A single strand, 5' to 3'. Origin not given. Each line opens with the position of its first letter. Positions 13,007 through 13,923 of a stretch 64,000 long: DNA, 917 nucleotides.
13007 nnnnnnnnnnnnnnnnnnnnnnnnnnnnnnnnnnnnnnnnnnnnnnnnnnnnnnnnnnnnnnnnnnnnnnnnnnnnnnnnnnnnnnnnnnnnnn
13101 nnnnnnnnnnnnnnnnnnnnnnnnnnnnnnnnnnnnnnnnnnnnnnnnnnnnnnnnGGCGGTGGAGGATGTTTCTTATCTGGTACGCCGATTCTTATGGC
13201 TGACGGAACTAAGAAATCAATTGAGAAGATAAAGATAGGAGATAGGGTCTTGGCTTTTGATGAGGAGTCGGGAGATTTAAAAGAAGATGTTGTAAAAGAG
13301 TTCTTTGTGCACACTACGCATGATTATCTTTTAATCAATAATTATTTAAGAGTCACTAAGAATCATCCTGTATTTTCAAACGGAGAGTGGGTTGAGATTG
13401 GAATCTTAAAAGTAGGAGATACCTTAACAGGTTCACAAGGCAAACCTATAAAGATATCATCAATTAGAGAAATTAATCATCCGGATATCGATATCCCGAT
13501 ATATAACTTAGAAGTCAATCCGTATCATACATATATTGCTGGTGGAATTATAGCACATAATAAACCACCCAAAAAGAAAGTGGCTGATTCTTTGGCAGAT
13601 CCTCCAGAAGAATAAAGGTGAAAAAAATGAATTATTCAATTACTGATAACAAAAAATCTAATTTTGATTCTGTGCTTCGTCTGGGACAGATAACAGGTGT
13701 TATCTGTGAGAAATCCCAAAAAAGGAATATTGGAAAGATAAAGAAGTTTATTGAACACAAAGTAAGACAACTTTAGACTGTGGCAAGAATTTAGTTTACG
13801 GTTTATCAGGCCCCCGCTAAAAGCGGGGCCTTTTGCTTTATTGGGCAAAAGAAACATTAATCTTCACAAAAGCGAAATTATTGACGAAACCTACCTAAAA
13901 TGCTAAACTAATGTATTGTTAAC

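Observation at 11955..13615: GEMM (c-di-GMP-I)-like riboswitch leader on a secreted Hint-domain autoprocessing protein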

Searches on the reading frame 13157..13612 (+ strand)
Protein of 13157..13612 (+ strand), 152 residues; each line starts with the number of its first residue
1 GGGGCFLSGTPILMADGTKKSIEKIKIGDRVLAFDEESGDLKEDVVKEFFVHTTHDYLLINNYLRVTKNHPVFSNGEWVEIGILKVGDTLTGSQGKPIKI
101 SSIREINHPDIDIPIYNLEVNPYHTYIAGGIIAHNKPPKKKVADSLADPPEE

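Call 25: search_solved_structures(query=window:13157-13612:+, max_evalue=0.01, show_alignments=3)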
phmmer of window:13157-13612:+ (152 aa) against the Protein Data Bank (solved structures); distinct sequences matched with E-value up to 0.01: 19.
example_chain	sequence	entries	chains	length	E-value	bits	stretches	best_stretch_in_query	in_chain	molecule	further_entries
2lwy_A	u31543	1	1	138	3.8e-15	59.4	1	5-134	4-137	BACTERIAL INTEIN-LIKE DOMAIN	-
8w20_A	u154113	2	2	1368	1.1e-10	44.9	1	3-129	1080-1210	Intein C-terminal splicing domain-containing protein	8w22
6y75_A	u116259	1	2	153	4.5e-08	36.4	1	3-135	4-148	NAD(P)(+)--arginine ADP-ribosyltransferase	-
6tmm_AAA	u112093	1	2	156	4.9e-08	36.3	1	3-135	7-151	NAD(P)(+)--arginine ADP-ribosyltransferase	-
6tmm_BBB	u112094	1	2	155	4.9e-08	36.3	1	3-135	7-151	NAD(P)(+)--arginine ADP-ribosyltransferase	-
6y75_B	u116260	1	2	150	4.9e-08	36.3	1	3-134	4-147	NAD(P)(+)--arginine ADP-ribosyltransferase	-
4e2u_A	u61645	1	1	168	0.00022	24.4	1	56-135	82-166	Pho radA intein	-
3ifj_A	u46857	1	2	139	0.00044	23.4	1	15-135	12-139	Endonuclease PI-MtuI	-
2jmz_A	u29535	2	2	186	0.00063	22.9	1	64-129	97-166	Hypothetical protein MJ0781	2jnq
6rpp_A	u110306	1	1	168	0.00066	22.9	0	64-134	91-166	Cell division control protein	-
1gpp_A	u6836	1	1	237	0.00075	22.7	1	2-36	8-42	ENDONUCLEASE PI-SCEI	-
2in0_A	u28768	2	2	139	0.00081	22.6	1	7-135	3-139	Endonuclease PI-MtuI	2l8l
3igd_A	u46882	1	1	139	0.001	22.2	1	5-135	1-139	Endonuclease PI-MtuI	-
5i0a_A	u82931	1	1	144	0.0011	22.1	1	7-138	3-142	Intein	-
2in8_A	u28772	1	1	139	0.0012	22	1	8-135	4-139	Endonuclease PI-MtuI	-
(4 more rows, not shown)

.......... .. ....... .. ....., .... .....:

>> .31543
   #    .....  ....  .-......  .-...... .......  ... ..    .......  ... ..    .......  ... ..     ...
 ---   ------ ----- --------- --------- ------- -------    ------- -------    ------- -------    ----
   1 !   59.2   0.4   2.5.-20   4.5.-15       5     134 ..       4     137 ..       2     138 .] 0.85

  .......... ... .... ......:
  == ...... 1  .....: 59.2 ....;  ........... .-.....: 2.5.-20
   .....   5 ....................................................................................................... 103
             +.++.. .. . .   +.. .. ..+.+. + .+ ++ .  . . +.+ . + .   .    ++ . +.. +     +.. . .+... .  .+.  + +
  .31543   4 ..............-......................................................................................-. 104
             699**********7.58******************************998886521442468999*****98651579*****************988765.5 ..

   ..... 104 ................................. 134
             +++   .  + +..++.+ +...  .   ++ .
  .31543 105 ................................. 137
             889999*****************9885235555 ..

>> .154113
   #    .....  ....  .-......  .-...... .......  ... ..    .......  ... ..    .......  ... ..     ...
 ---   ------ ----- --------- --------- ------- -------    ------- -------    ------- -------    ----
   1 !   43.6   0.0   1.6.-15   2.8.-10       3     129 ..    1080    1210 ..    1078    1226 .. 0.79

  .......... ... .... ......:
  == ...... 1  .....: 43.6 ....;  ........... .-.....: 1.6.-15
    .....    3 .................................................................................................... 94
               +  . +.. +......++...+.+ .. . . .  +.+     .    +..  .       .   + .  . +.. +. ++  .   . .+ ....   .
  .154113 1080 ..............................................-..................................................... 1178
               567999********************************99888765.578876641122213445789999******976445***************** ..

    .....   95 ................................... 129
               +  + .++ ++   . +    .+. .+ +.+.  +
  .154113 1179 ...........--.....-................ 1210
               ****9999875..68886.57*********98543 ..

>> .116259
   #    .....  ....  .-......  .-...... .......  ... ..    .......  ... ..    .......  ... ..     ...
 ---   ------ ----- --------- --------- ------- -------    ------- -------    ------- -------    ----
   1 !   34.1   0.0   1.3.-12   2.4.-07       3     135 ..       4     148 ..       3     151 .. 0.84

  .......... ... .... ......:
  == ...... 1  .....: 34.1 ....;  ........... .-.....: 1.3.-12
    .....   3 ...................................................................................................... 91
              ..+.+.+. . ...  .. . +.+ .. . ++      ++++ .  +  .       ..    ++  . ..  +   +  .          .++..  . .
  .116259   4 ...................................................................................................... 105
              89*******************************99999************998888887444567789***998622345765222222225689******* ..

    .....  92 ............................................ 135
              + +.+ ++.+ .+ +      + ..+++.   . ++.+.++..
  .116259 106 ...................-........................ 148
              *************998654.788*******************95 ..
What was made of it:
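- On Hint superfamily: PDB relatives include 2LWY and inteins (call 25).
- The best PDB match is the BIL domain 2LWY at E 3.8e-15 (call 25). The closest solved structure is a BIL domain (2LWY, call 25).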

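Call 30: find_related_loci(query=A2, collection=genome_contigs, flank=4000)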
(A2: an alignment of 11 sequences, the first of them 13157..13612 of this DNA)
Query A2 (152 aa) in genome_contigs; peptide patterns used: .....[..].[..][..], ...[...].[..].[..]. (x = any residue, [..] = any of these).
38 stretches matched a pattern; 21 encode a relative of the query (tblastn E <= 1e-3); 21 distinct loci.
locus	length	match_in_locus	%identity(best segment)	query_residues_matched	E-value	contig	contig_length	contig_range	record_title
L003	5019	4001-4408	63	5-143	1e-58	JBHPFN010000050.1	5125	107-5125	Candidatus Omnitrophota bacterium isolate SAG AM-311-J20 NODE_50_length_5125_cov_29.334714, whole genome shotgun sequenc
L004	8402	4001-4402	64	5-141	3e-55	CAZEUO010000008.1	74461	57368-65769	MAG TPA_asm: uncultured Planctomycetales bacterium isolate SRP178908_co1_326 genome assembly, contig: NODE_167_length_74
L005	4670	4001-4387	62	5-136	2e-52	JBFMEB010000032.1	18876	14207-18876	MAG: Candidatus Omnitrophota bacterium isolate MAG234 MAG234_32, whole genome shotgun sequence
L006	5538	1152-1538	57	5-136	1e-50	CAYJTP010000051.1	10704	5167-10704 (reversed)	MAG TPA_asm: uncultured Planctomycetales bacterium isolate ERP125453_co1_410 genome assembly, contig: NODE_7167_length_1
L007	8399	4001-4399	56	2-137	8e-50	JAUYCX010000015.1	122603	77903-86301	MAG: Candidatus Omnitrophota bacterium isolate C20_maxbin.112_sub C20_k141_61823, whole genome shotgun sequence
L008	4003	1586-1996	58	4-142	2e-47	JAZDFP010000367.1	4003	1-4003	MAG: Planctomycetota bacterium isolate MEGAHIT-group-0.212 k141_7338737, whole genome shotgun sequence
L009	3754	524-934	52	2-135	2e-44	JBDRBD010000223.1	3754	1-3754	MAG: Candidatus Omnitrophota bacterium isolate MEGAHIT-group-1.1039 k141_14036123, whole genome shotgun sequence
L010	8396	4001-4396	56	3-136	6e-43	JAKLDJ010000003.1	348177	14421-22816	MAG: Candidatus Omnitrophota bacterium isolate RA.bin107 RA.bin107_3, whole genome shotgun sequence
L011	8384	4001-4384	53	5-135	3e-41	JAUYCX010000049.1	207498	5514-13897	MAG: Candidatus Omnitrophota bacterium isolate C20_maxbin.112_sub C20_k141_398206, whole genome shotgun sequence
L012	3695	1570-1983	45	5-136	2e-35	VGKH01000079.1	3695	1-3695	MAG: Candidatus Omnitrophota bacterium isolate K_DeepCast_250m_m2_027 K_DeepCast_250m_m2_027_Ga0194125_10056966, whole g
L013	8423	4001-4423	42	2-136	1e-30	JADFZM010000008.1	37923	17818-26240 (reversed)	MAG: Candidatus Omnitrophota bacterium isolate nHLHbin2 nHLH_bin2_NODE_8_length_37923_cov_9.218443, whole genome shotgun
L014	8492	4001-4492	28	2-136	2e-12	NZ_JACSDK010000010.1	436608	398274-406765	Pelagibius marinus strain NBU2595 Scaffold4_1, whole genome shotgun sequence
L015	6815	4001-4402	26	3-135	1e-10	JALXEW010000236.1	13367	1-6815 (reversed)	MAG: Ardenticatenia bacterium isolate T2_metabat2_scaf2bin.447 T2_NODE_5189_length_13367_cov_1.896526, whole genome shot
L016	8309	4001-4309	34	5-114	2e-9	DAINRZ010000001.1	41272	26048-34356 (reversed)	MAG TPA_asm: Candidatus Kapaibacterium sp. isolate CTOTU29498 NODE_645_length_41272_cov_12.554262, whole genome shotgun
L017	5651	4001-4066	64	114-135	1e-5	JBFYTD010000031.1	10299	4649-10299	MAG: Anaerolineae bacterium isolate PPR_0257 scaffold_1700, whole genome shotgun sequence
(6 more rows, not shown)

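Call 37: find_related_loci(query=A2, collection=metagenome_contigs, flank=4000)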
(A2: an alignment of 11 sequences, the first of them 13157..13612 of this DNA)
Query A2 (152 aa) in metagenome_contigs; peptide patterns used: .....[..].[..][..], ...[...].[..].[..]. (x = any residue, [..] = any of these).
121 stretches matched a pattern; 96 encode a relative of the query (tblastn E <= 1e-3); the best 80 are kept; 80 distinct loci.
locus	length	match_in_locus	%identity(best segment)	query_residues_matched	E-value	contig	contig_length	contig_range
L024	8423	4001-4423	60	1-142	9e-55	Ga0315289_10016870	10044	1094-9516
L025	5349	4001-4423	56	1-144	5e-54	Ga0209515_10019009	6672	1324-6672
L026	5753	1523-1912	60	4-136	7e-54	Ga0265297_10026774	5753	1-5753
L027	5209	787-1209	60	1-144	3e-53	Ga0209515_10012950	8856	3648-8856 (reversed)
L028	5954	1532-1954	60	1-144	3e-53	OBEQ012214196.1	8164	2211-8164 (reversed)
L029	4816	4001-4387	58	5-136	2e-52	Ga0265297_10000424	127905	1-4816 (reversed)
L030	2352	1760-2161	60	5-139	2e-50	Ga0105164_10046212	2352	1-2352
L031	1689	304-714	58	4-142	1e-48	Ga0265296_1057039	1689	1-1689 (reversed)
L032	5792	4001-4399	54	5-135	2e-45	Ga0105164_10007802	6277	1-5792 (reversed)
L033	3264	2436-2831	50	2-136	3e-44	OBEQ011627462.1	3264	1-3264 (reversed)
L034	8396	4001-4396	56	3-136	2e-42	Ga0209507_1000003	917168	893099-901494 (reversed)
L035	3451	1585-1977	51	2-135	4e-42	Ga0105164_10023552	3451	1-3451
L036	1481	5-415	48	14-148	2e-36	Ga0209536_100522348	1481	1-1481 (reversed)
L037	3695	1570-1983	45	5-136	8e-35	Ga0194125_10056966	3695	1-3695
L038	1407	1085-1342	58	5-90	3e-30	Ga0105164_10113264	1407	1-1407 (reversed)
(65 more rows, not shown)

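Call 65: search_protein_families(library=pfam, proteins=[L024:956-4426:+, L025:1097-4426:+], max_evalue=0.001)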
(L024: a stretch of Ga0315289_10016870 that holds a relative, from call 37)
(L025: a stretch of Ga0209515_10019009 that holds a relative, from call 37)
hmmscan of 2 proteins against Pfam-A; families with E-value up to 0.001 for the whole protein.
L024:956-4426:+ (1157 aa): 6 families
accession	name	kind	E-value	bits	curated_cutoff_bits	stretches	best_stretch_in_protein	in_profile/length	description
PF00082.27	Peptidase_S8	-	1.6e-61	208.6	21.8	1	216-835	1-288/288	Subtilase family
PF07591.16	PT-HINT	-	1.6e-20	74.2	27.7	1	1029-1147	4-136/137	Pretoxin HINT domain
PF14890.11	Intein_splicing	-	4.7e-07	30.2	35.8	0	1114-1147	122-155/155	Intein splicing domain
PF05922.21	Inhibitor_I9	-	2.5e-06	28.5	21.2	1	90-187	2-79/82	Peptidase inhibitor I9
PF14623.11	Vint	-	5.1e-06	26.8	27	1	1019-1094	1-71/166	Hint-domain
PF05203.21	Hom_end_hint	-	1.6e-05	25.5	32.1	1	1020-1050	1-31/228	Hom_end-associated Hint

L025:1097-4426:+ (1110 aa): 17 families
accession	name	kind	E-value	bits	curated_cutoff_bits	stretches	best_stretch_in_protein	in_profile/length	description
PF13517.12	FG-GAP_3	-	1.2e-59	199.2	26.9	11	778-836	1-61/61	FG-GAP-like repeat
PF13570.13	Beta-prop_ACSF4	-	1.4e-36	127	133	3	498-716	64-255/329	Beta-alanine-activating enzyme, beta-propeller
PF01839.29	FG-GAP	-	5.2e-35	119.2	22.1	2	818-838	2-22/37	FG-GAP repeat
PF14783.12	BBS2_Mid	-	3.5e-23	82.2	27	0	314-341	3-30/108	Ciliary BBSome complex subunit 2, middle region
PF15907.11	Itfg2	-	8.4e-21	75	27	0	315-339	80-104/330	Integrin-alpha FG-GAP repeat-containing protein 2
PF07591.16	PT-HINT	-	1.9e-20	74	27.7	1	983-1100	5-136/137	Pretoxin HINT domain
PF25292.1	Beta-prop_CGLA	-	1.2e-19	71.4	26.8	0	286-393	9-110/316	Lambda-carrageenase beta-propeller domain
PF05345.18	He_PIG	-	3.2e-08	34.3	24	1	874-961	1-96/96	Putative Ig domain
PF14890.11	Intein_splicing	-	4.1e-07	30.4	35.8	0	1068-1100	123-155/155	Intein splicing domain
PF17963.7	Big_9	-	6.5e-07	30.6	23.6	1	872-959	1-89/89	Bacterial Ig domain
PF05203.21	Hom_end_hint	-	2.3e-06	28.2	32.1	1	973-1008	1-36/228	Hom_end-associated Hint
PF12256.14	TcdB_toxin_midN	-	1.2e-05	25.1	24.8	0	821-853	30-60/181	Insecticide toxin TcdB middle/N-terminal region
PF00036.39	EF-hand_1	-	1.2e-05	24.9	25.4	0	57-67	8-18/29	EF hand domain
PF13202.12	EF-hand_5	-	1.6e-05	24.6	25.9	0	824-832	8-16/25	EF hand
PF00400.38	WD40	-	7.9e-05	23.5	27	0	318-338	19-38/39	WD domain, G-beta repeat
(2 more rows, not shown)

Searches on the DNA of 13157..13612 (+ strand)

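Call 38: search_rna_families(sources=[L024, L025, L026, L027, L028, L029, L030, L031, L032, L033, L034, L035, L036, L037, L038, L039], threshold=gathering)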
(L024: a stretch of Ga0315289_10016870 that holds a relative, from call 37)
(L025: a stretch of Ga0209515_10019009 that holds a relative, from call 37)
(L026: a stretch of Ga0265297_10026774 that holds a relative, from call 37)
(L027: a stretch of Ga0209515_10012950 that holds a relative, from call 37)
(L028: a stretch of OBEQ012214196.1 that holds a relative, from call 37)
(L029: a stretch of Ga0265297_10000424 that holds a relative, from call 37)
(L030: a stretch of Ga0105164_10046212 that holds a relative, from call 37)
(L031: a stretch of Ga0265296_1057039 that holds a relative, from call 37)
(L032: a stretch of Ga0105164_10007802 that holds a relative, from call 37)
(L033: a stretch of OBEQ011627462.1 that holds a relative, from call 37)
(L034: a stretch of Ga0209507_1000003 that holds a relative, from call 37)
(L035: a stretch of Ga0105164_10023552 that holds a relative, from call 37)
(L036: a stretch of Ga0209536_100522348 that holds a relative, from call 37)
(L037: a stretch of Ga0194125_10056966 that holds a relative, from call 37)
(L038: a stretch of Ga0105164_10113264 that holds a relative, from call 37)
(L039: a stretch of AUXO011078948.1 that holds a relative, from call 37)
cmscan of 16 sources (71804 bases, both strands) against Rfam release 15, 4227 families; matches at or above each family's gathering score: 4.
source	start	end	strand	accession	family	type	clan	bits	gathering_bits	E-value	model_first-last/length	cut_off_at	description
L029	8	87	+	RF03167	c-di-GMP-I-GGC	Cis-reg; riboswitch;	CL00126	63.6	59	1.2e-12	1-80/80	no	c-di-GMP-I-GGC riboswitch aptamer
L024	440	528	+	RF01051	c-di-GMP-I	Cis-reg; riboswitch;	CL00126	63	35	6.3e-10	1-87/87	no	c-di-GMP-I riboswitch aptamer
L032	3351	3436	+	RF03167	c-di-GMP-I-GGC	Cis-reg; riboswitch;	CL00126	60.8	59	7.7e-12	1-80/80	no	c-di-GMP-I-GGC riboswitch aptamer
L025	809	958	+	RF01051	c-di-GMP-I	Cis-reg; riboswitch;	CL00126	37.6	35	0.001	1-87/87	no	c-di-GMP-I riboswitch aptamer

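Call 57: search_rna_families(sources=[L014, L015, L016, L017, L018, L019, L020, L021, L022, L023, L040, L041, L042, L043, L044, L045, L046, L047], threshold=gathering)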
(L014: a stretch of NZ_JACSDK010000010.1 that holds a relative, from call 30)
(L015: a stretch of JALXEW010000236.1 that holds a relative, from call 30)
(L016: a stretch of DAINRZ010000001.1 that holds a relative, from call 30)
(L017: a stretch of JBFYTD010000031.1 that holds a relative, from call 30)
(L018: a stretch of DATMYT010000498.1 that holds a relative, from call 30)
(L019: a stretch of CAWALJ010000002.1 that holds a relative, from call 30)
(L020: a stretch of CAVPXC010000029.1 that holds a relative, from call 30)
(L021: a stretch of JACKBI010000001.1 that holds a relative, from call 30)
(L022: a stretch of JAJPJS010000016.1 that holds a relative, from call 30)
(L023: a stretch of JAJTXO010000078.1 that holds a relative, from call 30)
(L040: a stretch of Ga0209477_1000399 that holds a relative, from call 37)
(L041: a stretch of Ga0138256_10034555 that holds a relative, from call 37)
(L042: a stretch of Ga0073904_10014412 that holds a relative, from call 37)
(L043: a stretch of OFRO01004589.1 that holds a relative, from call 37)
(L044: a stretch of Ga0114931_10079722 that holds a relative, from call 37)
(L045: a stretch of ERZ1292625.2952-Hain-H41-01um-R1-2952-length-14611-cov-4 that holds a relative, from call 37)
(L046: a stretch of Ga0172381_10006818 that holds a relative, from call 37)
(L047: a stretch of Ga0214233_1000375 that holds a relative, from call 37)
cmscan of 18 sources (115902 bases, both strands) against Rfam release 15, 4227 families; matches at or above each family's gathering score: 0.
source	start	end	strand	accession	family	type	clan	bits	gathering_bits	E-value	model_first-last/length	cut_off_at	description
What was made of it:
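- Eighteen Hint loci from other phyla contain none (call 57).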

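Call 73: search_rna_families(sources=[L003, L004, L010, L011, L013, L026, L033, L035, L105, L002], threshold=evalue, max_evalue=0.1)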
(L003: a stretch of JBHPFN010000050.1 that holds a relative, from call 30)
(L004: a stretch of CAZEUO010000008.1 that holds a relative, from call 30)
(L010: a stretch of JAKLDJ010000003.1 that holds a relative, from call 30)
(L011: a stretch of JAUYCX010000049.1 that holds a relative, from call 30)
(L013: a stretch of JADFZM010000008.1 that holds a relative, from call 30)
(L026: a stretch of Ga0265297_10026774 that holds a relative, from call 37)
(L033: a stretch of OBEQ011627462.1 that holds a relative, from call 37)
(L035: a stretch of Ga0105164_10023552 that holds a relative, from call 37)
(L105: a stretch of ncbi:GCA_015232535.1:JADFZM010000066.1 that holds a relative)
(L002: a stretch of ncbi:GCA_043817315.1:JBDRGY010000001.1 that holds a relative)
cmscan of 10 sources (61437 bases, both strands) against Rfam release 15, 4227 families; matches with E-value up to 0.1: 0.
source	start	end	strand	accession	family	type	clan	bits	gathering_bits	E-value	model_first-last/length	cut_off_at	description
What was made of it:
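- Ten clade loci without a hit contain none even at E <= 0.1 (call 73).
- Tried and rejected: L002 and L105 were also negative at E <= 0.1 (call 73).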

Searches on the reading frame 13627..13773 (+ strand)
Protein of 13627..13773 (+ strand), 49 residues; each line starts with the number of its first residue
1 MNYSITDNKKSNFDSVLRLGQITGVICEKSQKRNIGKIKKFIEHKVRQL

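Call 65: search_protein_families(library=pfam, proteins=[window:13627-13773:+], max_evalue=0.001)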
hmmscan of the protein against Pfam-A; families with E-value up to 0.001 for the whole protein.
window:13627-13773:+ (49 aa): 0 families
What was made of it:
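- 13627..13776 (+): Small ORF (49 aa; 52 aa from the GTG at 13618), probably co-transcribed. Its function is unknown and it may not belong to the system. No Pfam match (call 65).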
